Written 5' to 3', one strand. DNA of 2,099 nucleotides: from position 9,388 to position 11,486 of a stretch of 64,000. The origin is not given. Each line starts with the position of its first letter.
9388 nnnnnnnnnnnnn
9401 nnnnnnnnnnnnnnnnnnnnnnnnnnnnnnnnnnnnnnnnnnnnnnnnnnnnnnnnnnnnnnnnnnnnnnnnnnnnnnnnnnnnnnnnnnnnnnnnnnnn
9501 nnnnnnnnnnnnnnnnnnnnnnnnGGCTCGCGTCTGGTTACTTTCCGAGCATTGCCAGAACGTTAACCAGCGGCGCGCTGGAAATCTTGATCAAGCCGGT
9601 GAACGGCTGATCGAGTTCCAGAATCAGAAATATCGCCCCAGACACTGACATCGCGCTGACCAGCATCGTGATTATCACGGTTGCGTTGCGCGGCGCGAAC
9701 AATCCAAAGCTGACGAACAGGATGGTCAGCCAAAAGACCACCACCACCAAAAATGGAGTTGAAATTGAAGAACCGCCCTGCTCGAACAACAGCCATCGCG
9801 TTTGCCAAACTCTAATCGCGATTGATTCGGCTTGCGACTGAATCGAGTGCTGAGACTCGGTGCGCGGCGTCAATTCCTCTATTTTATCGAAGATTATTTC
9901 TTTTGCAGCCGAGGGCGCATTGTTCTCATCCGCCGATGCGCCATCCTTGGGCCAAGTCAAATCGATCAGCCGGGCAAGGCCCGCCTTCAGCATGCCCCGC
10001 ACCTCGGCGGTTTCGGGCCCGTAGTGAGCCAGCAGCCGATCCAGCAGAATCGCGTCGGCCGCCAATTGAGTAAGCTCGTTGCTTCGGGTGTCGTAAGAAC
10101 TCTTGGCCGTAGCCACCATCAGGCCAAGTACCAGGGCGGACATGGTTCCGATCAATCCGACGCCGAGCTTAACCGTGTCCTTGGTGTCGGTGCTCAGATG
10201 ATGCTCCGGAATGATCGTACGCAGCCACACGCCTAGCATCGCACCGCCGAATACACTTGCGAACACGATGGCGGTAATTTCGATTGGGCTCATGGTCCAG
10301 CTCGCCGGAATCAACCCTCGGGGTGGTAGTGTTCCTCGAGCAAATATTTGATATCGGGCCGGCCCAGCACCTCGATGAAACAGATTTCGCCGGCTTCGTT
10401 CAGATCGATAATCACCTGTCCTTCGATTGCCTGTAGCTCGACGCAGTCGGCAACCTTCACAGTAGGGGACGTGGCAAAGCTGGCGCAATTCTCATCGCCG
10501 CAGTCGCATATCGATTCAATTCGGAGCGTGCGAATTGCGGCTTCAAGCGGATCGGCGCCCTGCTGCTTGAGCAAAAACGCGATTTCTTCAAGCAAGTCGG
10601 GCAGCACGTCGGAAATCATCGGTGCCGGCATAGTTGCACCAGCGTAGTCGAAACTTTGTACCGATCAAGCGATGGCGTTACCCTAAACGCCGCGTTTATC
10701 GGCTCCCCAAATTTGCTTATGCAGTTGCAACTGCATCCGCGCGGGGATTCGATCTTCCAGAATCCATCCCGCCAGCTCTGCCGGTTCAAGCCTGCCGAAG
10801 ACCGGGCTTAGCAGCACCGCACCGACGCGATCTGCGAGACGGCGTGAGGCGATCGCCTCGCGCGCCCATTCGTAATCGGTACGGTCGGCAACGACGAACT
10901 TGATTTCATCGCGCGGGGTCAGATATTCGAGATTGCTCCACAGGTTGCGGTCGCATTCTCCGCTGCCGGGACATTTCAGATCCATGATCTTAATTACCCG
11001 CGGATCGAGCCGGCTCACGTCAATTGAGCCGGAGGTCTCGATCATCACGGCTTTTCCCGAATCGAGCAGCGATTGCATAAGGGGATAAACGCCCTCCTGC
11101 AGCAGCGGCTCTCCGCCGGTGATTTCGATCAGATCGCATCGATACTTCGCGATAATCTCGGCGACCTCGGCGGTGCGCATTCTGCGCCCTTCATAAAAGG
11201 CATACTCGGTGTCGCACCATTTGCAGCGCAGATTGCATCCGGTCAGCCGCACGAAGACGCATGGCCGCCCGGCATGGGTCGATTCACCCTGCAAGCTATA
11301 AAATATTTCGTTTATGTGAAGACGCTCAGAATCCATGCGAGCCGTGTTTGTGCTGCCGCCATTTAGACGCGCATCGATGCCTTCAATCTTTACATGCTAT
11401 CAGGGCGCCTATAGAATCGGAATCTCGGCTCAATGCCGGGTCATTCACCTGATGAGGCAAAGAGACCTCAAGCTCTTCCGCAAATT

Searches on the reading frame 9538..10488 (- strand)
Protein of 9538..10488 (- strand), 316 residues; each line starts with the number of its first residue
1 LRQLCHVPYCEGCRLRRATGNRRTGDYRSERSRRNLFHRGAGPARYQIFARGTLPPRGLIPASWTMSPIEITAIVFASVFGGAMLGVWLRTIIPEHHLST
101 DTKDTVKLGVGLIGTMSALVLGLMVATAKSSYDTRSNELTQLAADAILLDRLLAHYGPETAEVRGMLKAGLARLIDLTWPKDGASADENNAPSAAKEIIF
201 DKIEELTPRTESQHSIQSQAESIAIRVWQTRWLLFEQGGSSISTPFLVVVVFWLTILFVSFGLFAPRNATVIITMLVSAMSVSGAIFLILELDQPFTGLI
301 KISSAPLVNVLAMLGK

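Call 8: search_protein_families(library=pfam, proteins=[window:9538-10488:-], max_evalue=0.01)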
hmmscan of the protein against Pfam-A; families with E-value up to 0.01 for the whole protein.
window:9538-10488:- (316 aa): 1 family
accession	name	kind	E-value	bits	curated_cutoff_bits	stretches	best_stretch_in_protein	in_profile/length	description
PF14023.12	Bestrophin-like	-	1.2e-33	117.1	32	1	79-307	3-232/232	Bestrophin-like domain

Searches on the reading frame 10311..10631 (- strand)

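Call 8: search_protein_families(library=pfam, proteins=[window:10311-10631:-], max_evalue=0.01)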
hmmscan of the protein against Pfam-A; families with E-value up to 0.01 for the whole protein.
window:10311-10631:- (106 aa): 1 family
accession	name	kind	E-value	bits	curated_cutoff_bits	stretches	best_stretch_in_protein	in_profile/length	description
PF10049.14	DUF2283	-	0.0011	19.5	23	1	62-90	19-47/49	Protein of unknown function (DUF2283)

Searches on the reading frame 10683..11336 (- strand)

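Call 8: search_protein_families(library=pfam, proteins=[window:10683-11336:-], max_evalue=0.01)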
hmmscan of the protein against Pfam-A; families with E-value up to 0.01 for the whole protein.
window:10683-11336:- (217 aa): 2 families
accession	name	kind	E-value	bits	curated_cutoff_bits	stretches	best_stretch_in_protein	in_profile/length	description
PF04055.27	Radical_SAM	-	4.7e-11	43.6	29.5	1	32-106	5-90/166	Radical SAM superfamily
PF13353.11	Fer4_12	-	1.8e-05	25.5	22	1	27-96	8-79/137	4Fe-4S single cluster domain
